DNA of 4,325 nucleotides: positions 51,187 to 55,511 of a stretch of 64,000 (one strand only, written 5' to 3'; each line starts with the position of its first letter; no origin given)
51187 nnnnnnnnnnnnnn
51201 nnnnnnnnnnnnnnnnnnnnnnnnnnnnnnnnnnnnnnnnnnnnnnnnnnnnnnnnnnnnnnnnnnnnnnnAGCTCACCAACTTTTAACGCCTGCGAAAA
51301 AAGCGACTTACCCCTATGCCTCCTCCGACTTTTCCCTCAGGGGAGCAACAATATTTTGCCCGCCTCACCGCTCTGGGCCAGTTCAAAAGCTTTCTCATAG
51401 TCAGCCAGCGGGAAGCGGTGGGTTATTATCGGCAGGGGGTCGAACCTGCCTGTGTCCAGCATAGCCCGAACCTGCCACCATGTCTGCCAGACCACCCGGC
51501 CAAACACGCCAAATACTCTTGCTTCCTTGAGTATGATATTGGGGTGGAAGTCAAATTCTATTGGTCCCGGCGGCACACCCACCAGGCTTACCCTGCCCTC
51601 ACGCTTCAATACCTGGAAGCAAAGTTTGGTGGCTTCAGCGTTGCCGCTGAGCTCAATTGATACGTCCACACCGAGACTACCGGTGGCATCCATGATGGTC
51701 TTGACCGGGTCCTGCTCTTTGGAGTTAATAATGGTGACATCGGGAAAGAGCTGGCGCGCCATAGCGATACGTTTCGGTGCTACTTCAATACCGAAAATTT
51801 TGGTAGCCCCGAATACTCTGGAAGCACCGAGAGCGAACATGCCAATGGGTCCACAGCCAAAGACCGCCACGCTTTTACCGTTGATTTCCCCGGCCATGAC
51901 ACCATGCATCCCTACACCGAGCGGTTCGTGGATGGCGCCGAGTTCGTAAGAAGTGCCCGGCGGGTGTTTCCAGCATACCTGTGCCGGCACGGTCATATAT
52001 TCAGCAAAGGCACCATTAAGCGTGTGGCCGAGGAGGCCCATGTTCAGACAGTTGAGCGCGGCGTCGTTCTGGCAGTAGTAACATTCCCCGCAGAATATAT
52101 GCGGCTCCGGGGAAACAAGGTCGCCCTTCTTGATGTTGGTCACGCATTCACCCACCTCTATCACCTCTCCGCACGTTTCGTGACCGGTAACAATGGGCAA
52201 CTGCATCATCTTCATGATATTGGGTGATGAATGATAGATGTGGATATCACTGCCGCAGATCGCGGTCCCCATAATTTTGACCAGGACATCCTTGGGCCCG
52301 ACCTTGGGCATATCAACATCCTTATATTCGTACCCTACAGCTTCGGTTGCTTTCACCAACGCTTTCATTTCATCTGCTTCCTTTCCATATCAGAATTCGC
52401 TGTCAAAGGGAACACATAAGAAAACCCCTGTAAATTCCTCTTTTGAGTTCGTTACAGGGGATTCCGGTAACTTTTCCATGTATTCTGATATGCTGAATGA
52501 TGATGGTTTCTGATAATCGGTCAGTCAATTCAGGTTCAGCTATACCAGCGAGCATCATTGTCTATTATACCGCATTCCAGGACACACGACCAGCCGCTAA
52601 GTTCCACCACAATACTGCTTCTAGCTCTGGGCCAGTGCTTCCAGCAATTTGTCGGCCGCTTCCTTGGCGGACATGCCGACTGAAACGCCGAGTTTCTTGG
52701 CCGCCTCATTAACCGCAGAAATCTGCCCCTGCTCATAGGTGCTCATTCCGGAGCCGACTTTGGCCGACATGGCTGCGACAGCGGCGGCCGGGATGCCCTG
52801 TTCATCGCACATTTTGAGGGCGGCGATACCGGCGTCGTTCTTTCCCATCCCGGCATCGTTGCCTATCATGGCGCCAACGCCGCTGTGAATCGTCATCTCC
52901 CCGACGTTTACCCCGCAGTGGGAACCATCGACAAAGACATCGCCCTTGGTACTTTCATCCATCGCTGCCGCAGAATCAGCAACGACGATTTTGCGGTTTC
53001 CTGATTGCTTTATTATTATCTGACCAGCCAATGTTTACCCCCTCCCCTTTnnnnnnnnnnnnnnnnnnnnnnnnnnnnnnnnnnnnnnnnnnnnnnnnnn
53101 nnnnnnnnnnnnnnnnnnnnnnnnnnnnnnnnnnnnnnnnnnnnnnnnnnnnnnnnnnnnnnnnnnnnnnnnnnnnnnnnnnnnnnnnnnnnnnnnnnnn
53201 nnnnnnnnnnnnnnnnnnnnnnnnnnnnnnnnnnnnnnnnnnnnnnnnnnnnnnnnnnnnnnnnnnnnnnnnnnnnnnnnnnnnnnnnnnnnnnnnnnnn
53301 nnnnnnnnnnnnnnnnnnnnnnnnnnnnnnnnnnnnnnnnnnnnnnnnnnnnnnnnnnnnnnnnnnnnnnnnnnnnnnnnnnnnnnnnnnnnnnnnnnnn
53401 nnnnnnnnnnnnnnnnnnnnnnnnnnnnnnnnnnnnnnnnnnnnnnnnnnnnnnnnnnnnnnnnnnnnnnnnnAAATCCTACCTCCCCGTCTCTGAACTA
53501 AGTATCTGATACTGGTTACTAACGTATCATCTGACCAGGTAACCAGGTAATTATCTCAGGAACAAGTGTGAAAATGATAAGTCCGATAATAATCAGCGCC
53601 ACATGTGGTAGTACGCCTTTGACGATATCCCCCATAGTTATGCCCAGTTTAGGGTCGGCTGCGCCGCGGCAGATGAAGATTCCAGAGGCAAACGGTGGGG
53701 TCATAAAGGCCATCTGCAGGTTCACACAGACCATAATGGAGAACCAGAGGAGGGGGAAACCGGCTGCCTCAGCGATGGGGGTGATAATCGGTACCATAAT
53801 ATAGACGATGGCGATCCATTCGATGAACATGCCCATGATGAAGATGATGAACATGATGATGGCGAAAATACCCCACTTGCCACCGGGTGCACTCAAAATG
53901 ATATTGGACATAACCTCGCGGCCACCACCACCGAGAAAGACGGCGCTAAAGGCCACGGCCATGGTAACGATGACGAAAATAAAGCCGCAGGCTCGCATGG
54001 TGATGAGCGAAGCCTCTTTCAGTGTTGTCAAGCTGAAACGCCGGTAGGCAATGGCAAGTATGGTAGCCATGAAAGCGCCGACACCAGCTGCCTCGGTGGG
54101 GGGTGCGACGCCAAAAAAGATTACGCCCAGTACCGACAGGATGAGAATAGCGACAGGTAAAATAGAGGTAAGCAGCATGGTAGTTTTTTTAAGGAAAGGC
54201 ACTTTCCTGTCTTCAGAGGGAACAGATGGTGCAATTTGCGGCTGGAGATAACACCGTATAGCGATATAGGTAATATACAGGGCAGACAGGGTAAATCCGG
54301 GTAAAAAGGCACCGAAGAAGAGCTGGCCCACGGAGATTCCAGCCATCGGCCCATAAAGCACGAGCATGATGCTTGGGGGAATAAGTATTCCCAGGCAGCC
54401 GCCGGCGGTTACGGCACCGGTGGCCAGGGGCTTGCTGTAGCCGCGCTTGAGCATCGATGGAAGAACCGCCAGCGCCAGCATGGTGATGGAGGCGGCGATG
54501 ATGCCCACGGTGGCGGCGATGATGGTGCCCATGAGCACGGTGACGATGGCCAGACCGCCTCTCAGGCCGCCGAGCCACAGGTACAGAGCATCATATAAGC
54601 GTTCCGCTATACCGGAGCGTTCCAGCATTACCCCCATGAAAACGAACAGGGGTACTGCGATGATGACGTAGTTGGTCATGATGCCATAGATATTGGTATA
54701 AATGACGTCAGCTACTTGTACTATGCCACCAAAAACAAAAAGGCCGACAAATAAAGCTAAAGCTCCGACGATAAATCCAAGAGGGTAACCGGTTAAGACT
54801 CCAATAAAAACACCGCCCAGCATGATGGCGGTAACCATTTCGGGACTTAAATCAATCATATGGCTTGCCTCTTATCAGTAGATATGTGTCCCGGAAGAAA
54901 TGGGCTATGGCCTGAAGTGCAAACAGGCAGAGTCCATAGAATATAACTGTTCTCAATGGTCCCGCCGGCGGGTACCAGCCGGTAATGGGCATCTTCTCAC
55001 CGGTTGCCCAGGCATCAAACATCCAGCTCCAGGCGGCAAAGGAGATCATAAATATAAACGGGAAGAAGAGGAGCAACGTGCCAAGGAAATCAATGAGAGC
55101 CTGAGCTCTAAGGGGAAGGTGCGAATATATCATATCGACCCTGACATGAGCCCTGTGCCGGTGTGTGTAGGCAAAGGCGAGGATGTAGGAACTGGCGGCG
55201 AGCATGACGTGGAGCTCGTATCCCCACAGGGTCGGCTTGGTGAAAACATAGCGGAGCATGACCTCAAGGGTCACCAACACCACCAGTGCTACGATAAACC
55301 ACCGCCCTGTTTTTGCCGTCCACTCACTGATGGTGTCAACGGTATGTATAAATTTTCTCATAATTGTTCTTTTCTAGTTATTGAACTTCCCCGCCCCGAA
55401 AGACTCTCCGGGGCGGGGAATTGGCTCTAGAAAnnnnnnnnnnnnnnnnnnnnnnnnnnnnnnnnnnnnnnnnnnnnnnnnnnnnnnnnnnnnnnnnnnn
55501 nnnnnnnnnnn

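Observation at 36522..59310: ~23-kb oxidoreductase-dense catabolic island with no kinase and no dedicated regulator visible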

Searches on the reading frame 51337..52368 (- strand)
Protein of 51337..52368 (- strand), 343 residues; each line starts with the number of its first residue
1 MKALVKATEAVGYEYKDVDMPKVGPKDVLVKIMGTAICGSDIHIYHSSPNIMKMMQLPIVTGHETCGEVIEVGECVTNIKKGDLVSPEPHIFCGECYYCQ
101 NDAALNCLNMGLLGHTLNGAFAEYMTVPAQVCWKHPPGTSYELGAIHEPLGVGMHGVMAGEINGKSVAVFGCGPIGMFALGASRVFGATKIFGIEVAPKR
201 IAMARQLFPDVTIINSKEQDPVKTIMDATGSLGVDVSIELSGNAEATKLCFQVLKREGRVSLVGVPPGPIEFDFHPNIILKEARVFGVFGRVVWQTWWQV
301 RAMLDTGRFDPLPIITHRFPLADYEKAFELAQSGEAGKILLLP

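Call 4: search_protein_families(library=pfam, proteins=[window:51337-52368:-])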
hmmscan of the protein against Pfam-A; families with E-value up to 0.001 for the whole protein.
window:51337-52368:- (343 aa): 4 families
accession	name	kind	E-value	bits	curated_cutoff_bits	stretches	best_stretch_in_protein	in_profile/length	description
PF08240.17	ADH_N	-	5.5e-28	97.7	23.5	1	24-136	1-103/104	Alcohol dehydrogenase GroES-like domain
PF00107.32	ADH_zinc_N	-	2e-22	80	31.8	1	174-301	1-124/129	Zinc-binding dehydrogenase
PF16912.11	Glu_dehyd_C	-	1.5e-07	31.6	34.9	1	162-330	29-200/211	Glucose dehydrogenase C-terminus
PF13602.12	ADH_zinc_N_2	-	3e-07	31.9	27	1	213-340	6-133/134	Zinc-binding dehydrogenase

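Call 7: search_protein_families(library=ncbifam, proteins=[window:51337-52368:-], max_evalue=0.00001)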
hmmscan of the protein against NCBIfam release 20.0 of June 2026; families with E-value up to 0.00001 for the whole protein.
window:51337-52368:- (343 aa): 20 families
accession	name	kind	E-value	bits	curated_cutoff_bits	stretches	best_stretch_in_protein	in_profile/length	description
NF003808.0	PRK05396.1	equivalog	1.3e-98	330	380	1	1-341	1-338/341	L-threonine 3-dehydrogenase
TIGR00692.1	tdh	equivalog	1.2e-95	320.5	458.35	1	3-342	1-339/340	L-threonine 3-dehydrogenase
NF041097.1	keto_inos_dh_IolM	equivalog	3.2e-67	226.9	450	1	14-341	41-387/389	scyllo-inosose 3-dehydrogenase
NF007375.0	PRK09880.1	equivalog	1.1e-51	175.7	469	1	3-338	8-338/344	L-idonate 5-dehydrogenase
NF007489.0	PRK10083.1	equivalog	2.1e-36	125.6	376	1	16-340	15-334/339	Zn-dependent oxidoreductase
TIGR03451.1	mycoS_dep_FDH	equivalog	1.6e-35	122.6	512.9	1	3-334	4-349/358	S-(hydroxymethyl)mycothiol dehydrogenase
NF010344.0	PRK13771.1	subfamily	1.2e-34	119.8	349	1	1-341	1-331/334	putative alcohol dehydrogenase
NF007642.0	PRK10309.1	equivalog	1.6e-34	119.6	550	1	1-341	1-344/347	galactitol-1-phosphate 5-dehydrogenase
NF041172.1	AcrlCoa_red_Thmprot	equivalog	4.2e-30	104.8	500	1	1-341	1-332/334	acryloyl-CoA reductase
TIGR02818.1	adh_III_F_hyde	equivalog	4.5e-29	101.6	543.95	2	152-336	172-361/368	S-(hydroxymethyl)glutathione dehydrogenase/class III alcohol dehydrogenase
NF006940.0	PRK09422.1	equivalog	4.8e-28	98.1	344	1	1-287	1-282/338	alcohol dehydrogenase AdhP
TIGR03366.1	HpnZ_proposed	hypoth_equivalog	2.6e-27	95.9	328.1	1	24-287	4-277/315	putative phosphonate catabolism associated alcohol dehydrogenase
TIGR03989.1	Rxyl_3153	subfamily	3.3e-24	85.8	440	2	11-107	12-105/370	NDMA-dependent alcohol dehydrogenase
TIGR03201.1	dearomat_had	equivalog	6.2e-24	84.7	338.65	1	16-334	14-339/349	6-hydroxycyclohex-1-ene-1-carbonyl-CoA dehydrogenase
TIGR02819.1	fdhA_non_GSH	equivalog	2.2e-23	82.5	636.95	2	26-110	37-117/397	formaldehyde dehydrogenase, glutathione-independent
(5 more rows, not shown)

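Call 96: search_solved_structures(query=window:51337-52368:-, max_evalue=1e-30)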
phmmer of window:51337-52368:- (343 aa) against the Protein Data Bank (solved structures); distinct sequences matched with E-value up to 1e-30: 18.
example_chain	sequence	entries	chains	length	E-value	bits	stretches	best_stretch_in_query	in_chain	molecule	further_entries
2dfv_A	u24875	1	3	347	1.1e-82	281.1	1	2-341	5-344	Probable L-threonine 3-dehydrogenase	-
2d8a_A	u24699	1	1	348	1.2e-82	281.1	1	2-341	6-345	Probable L-threonine 3-dehydrogenase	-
3gfb_A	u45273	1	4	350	2.5e-80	273.4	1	1-343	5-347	L-threonine 3-dehydrogenase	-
2dq4_A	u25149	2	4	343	8.4e-70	238.8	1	1-343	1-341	L-threonine 3-dehydrogenase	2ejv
5kia_A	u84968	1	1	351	2.6e-66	227.3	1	1-341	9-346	L-threonine 3-dehydrogenase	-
5vm2_A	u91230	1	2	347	1.5e-45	159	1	20-331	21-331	Alcohol dehydrogenase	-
4cpd_A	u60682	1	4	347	7.6e-44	153.4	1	15-342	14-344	ALCOHOL DEHYDROGENASE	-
5yln_A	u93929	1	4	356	9.9e-44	153.1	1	14-332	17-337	Alcohol dehydrogenase, zinc-containing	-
7y9p_A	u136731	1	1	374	8.6e-41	143.4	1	15-337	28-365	Xylitol dehydrogenase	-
6ie0_A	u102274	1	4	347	1e-40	143.1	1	16-328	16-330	(R,R)-butanediol dehydrogenase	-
4ej6_A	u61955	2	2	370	5.6e-40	140.7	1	9-324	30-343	Putative zinc-binding dehydrogenase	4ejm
1e3j_A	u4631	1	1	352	9.1e-39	136.7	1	20-333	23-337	NADP(H)-DEPENDENT KETOSE REDUCTASE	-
3m6i_A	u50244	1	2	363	7.7e-38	133.7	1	27-339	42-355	L-arabinitol 4-dehydrogenase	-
6dkh_A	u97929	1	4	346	5e-37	131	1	27-339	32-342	L-idonate 5-dehydrogenase (NAD(P)(+))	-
1pl6_A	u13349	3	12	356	5.4e-36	127.6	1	17-341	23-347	Sorbitol dehydrogenase | human sorbitol dehydrogenase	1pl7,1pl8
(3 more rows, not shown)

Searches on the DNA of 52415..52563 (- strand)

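Call 75: build_rna_model(alignment_id=A2)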
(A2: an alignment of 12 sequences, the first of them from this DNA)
Model R1 built from alignment A2 (12 sequences, 157 columns); structure: RNAalifold consensus.
model positions 150; base pairs 21; branch points 1; effective number of sequences 2.89; information 0.59 bits per position. Calibrated on 0.2 Mb of random sequence (short: E-values are rough).
structure used (alignment columns):
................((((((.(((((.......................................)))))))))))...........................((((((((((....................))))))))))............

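Call 76: search_with_rna_model(model_id=R1, sources=[window, L001, L003, L006, L008, L010, L011, L013, L015, L017, L018, L019, L020, L021, L022, L023, L024, L025, L026, L027, L028, L029, L030, L031, L033, L034, L035, L036, L037, L038, L039, L040, L041, L042, L043, L044, L045, L127, L129, L131, L052, L063, L064, L093, L097, L112], max_evalue=1)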
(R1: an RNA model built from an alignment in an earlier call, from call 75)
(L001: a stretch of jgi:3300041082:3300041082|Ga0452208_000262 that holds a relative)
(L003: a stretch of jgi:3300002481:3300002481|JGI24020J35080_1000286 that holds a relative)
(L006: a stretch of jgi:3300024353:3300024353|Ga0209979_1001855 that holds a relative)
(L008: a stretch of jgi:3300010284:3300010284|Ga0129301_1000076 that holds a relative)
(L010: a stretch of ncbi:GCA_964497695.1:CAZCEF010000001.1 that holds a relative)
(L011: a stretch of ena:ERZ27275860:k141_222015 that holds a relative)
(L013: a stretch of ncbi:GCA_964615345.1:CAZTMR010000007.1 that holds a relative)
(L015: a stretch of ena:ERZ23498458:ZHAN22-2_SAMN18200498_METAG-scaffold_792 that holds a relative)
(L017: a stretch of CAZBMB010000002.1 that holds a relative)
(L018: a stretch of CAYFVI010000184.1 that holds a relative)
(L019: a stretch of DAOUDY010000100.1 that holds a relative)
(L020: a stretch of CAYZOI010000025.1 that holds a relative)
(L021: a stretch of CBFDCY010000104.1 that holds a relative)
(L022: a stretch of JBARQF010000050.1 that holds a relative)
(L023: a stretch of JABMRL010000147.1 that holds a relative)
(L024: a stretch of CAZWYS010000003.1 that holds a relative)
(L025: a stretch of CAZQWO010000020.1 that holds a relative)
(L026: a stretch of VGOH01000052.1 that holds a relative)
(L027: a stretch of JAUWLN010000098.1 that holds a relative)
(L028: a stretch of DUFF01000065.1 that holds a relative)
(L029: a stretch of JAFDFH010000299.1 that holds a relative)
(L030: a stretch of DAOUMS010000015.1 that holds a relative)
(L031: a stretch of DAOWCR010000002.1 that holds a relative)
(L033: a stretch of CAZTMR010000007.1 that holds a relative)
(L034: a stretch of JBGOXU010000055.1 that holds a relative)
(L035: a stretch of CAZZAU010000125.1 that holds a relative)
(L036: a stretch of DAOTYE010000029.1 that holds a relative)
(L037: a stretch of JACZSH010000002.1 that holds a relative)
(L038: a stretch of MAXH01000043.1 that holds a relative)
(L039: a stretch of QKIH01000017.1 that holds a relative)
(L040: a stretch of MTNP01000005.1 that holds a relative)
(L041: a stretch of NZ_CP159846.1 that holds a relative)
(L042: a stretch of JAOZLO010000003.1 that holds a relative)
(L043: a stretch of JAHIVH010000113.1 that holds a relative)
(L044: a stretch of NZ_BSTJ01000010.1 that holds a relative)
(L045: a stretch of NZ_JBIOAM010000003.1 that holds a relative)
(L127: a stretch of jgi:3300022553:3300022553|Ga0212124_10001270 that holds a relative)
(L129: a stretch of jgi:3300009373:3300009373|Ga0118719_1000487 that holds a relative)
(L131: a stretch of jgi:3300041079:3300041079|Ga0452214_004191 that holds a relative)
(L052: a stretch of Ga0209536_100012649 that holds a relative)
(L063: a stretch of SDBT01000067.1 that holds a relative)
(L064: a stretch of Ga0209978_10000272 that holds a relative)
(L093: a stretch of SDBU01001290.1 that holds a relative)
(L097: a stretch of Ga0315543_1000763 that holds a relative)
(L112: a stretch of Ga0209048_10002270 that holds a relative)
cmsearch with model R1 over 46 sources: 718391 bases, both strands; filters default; matches with E-value up to 1: 18.
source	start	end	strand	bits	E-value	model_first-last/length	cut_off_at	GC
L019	3563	3712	+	156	3e-33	1-150/150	no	0.4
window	52414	52563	-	154.5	6.9e-33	1-150/150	no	0.4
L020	10905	11053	+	154.2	8e-33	1-150/150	no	0.38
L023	3469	3617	+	150.7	5e-32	1-150/150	no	0.44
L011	10915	11066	+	149.5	9.5e-32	1-150/150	no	0.45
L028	9082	9233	+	149.5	9.5e-32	1-150/150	no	0.45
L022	7597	7745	+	147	3.7e-31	1-150/150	no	0.39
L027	2605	2753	+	144.5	1.4e-30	1-150/150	no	0.42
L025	4121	4272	+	143.6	2.2e-30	1-150/150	no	0.43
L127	3030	3181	+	143.6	2.2e-30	1-150/150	no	0.43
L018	1363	1512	+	139.3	2.2e-29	1-150/150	no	0.41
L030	10912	11064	+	134.3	3.1e-28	1-150/150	no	0.39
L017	10924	11067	+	133.6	4.6e-28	1-150/150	no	0.42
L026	4115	4264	+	112.3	3.8e-23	1-150/150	no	0.48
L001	13835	13977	+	100.8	1.7e-20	1-150/150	no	0.45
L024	10914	11017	+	35.6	2.1e-05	1-150/150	no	0.46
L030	11007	11093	-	22.9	0.018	1-150/150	no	0.41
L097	6215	6349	+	17.8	0.28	1-150/150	no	0.35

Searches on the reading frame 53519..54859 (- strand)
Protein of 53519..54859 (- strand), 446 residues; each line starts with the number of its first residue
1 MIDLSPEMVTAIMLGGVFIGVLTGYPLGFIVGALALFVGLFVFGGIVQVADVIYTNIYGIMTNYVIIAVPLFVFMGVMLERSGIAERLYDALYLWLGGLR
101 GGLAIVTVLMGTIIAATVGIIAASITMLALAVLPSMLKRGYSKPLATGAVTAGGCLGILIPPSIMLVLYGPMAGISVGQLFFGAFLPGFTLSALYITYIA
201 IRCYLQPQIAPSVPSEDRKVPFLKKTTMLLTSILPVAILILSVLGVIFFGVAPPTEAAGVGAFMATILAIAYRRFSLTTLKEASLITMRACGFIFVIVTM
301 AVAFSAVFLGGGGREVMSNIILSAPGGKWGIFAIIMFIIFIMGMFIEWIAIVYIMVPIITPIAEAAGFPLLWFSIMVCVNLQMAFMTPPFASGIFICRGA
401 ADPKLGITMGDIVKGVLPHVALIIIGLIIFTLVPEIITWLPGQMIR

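Call 4: search_protein_families(library=pfam, proteins=[window:53519-54859:-])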
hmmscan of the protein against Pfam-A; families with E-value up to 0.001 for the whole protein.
window:53519-54859:- (446 aa): 1 family
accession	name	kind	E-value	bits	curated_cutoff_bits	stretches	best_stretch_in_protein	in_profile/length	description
PF06808.19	DctM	-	2.2e-67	228.1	23.8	1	15-436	2-413/413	Tripartite ATP-independent periplasmic transporter, DctM component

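Call 7: search_protein_families(library=ncbifam, proteins=[window:53519-54859:-], max_evalue=0.00001)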
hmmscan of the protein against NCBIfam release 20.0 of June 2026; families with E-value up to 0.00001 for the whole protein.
window:53519-54859:- (446 aa): 2 families
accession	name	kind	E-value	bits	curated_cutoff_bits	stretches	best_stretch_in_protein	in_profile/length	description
TIGR00786.1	dctM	subfamily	3.2e-82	276.4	268.45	1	24-441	1-405/405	TRAP transporter large permease subunit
NF011634.1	PRK15060.1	equivalog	6.2e-30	104.6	800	1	11-438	8-418/425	2,3-diketo-L-gulonate TRAP transporter large permease YiaN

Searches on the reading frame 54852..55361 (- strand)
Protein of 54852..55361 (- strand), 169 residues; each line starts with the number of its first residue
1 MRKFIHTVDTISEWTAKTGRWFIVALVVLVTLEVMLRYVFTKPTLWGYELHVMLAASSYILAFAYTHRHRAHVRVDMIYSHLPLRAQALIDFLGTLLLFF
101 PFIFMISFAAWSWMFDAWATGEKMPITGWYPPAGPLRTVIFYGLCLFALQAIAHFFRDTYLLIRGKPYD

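Call 4: search_protein_families(library=pfam, proteins=[window:54852-55361:-])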
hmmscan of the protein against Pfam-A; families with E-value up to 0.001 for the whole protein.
window:54852-55361:- (169 aa): 1 family
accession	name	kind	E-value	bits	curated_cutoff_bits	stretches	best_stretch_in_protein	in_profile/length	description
PF04290.18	DctQ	-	6.2e-24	84.8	28.3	1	26-158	1-129/132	Tripartite ATP-independent periplasmic transporters, DctQ component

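Call 7: search_protein_families(library=ncbifam, proteins=[window:54852-55361:-], max_evalue=0.00001)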
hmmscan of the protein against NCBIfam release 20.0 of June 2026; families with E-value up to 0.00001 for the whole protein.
window:54852-55361:- (169 aa): 0 families
